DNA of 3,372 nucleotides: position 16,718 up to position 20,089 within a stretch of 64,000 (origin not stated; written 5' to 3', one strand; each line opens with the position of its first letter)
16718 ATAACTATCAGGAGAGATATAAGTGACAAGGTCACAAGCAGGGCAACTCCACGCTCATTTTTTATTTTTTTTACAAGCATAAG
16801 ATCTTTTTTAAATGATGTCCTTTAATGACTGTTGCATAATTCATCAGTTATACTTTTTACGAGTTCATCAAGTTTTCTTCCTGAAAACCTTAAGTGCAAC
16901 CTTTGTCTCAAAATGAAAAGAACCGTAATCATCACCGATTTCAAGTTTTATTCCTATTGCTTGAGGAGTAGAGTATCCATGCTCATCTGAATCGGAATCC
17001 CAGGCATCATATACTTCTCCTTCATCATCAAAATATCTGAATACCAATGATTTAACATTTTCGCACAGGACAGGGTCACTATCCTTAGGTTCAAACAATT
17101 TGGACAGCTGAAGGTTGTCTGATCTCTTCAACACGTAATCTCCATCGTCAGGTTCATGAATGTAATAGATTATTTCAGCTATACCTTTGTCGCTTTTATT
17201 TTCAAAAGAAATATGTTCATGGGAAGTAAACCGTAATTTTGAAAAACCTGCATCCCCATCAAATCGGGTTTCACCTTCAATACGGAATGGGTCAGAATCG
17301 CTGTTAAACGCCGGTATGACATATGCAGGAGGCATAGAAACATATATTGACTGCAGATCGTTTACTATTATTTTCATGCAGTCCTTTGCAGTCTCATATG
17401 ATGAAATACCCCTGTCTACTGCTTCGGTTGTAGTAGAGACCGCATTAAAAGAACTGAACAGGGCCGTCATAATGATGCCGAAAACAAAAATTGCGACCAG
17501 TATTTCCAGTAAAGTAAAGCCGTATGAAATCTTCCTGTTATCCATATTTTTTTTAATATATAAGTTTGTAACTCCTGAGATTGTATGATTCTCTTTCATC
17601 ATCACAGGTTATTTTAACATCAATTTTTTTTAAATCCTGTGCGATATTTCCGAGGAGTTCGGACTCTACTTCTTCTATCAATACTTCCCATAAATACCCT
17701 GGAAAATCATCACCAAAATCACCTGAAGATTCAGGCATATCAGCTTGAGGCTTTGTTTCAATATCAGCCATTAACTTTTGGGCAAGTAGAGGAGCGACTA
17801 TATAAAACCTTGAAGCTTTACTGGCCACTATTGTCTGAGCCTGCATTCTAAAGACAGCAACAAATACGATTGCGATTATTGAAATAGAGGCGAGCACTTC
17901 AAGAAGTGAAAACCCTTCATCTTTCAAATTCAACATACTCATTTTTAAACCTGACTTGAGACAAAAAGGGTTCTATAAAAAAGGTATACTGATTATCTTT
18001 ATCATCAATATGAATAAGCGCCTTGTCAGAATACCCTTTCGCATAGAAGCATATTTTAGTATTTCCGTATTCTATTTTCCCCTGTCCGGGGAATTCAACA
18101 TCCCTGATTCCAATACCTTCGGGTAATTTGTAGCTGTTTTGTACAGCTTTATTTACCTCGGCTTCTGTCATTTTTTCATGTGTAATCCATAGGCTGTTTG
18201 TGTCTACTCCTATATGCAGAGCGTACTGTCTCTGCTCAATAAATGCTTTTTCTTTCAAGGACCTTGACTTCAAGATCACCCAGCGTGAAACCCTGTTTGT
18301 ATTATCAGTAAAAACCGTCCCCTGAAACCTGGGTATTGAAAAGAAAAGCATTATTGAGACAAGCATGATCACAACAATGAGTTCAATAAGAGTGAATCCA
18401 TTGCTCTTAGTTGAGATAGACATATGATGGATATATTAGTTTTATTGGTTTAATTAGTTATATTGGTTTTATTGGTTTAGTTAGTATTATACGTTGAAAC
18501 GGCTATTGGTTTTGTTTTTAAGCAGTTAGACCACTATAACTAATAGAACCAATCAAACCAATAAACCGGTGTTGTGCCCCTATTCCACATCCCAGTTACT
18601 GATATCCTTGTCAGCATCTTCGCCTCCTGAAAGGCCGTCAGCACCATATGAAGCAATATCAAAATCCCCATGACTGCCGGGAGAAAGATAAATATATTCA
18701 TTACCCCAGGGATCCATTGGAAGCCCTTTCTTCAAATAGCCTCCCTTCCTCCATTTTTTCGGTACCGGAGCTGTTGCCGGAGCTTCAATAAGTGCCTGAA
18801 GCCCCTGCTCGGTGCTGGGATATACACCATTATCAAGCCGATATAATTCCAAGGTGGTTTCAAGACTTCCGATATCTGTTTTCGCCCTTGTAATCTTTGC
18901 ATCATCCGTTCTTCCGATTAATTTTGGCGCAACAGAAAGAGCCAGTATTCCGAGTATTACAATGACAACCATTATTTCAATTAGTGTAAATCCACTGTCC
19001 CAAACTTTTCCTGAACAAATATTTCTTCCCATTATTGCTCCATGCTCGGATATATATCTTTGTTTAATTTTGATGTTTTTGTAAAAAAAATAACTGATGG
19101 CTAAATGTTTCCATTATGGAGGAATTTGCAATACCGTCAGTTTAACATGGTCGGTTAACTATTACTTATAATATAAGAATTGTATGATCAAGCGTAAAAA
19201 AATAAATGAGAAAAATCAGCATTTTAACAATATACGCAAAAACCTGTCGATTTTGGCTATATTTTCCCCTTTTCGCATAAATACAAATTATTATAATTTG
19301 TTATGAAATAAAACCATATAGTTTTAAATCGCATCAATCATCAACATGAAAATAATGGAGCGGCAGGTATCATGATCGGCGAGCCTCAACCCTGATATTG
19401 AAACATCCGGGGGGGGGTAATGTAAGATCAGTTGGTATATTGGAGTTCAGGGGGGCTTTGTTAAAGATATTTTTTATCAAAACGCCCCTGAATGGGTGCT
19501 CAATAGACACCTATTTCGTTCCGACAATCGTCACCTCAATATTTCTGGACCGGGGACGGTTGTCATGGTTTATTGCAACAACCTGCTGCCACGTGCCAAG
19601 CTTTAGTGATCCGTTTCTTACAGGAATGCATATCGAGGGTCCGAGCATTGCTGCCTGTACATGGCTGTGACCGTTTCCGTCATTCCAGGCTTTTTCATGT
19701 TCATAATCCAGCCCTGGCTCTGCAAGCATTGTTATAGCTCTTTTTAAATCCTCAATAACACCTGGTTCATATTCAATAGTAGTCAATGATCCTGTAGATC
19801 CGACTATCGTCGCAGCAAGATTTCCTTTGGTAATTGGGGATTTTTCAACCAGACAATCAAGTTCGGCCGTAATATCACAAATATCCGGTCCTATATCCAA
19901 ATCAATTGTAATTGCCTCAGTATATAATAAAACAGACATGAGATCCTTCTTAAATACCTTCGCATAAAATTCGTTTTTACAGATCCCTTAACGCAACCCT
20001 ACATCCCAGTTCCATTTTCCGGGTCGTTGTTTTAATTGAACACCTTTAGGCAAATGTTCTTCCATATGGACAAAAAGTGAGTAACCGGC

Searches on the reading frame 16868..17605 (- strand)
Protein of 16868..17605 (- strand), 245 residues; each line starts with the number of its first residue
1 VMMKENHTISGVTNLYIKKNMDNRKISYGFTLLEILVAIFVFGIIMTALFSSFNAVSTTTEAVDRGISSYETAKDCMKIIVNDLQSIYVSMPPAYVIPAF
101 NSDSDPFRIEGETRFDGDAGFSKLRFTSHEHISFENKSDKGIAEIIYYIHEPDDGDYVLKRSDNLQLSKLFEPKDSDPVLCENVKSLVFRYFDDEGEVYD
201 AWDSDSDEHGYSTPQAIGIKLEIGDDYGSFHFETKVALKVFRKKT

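Call 15: search_protein_families(library=pfam, proteins=[window:16868-17605:-], max_evalue=0.00001)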
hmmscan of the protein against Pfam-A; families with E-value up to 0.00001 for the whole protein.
window:16868-17605:- (245 aa): 1 family
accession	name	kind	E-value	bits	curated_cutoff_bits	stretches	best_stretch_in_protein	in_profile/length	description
PF07963.17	N_methyl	-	4.7e-07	29.5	21.2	1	27-50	4-27/27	Prokaryotic N-terminal methylation motif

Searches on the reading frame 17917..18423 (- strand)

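Call 15: search_protein_families(library=pfam, proteins=[window:17917-18423:-], max_evalue=0.00001)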
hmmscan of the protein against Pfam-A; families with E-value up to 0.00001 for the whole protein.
window:17917-18423:- (168 aa): 1 family
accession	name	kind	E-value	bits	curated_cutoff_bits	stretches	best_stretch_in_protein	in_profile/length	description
PF07963.17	N_methyl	-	4.7e-06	26.4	21.2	1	6-26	3-23/27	Prokaryotic N-terminal methylation motif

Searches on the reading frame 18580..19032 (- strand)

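Call 15: search_protein_families(library=pfam, proteins=[window:18580-19032:-], max_evalue=0.00001)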
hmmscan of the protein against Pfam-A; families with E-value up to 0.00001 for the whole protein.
window:18580-19032:- (150 aa): 2 families
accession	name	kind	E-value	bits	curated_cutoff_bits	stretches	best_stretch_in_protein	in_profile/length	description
PF08334.16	T2SSG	-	7.1e-43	145.5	21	1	37-147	1-108/108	Type II secretion system (T2SS), protein G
PF07963.17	N_methyl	-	9.9e-08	31.7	21.2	1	13-34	5-26/27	Prokaryotic N-terminal methylation motif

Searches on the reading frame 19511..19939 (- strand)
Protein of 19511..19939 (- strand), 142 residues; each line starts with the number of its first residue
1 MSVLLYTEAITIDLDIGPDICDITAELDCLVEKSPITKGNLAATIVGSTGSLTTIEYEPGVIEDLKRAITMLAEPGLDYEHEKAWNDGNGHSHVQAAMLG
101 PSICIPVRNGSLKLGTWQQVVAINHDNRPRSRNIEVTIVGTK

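Call 15: search_protein_families(library=pfam, proteins=[window:19511-19939:-], max_evalue=0.00001)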
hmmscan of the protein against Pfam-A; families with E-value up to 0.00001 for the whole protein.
window:19511-19939:- (142 aa): 1 family
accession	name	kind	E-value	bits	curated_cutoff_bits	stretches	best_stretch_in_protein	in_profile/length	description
PF01894.22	UPF0047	-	4.9e-27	94.8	27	1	22-138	1-117/117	Uncharacterised protein family UPF0047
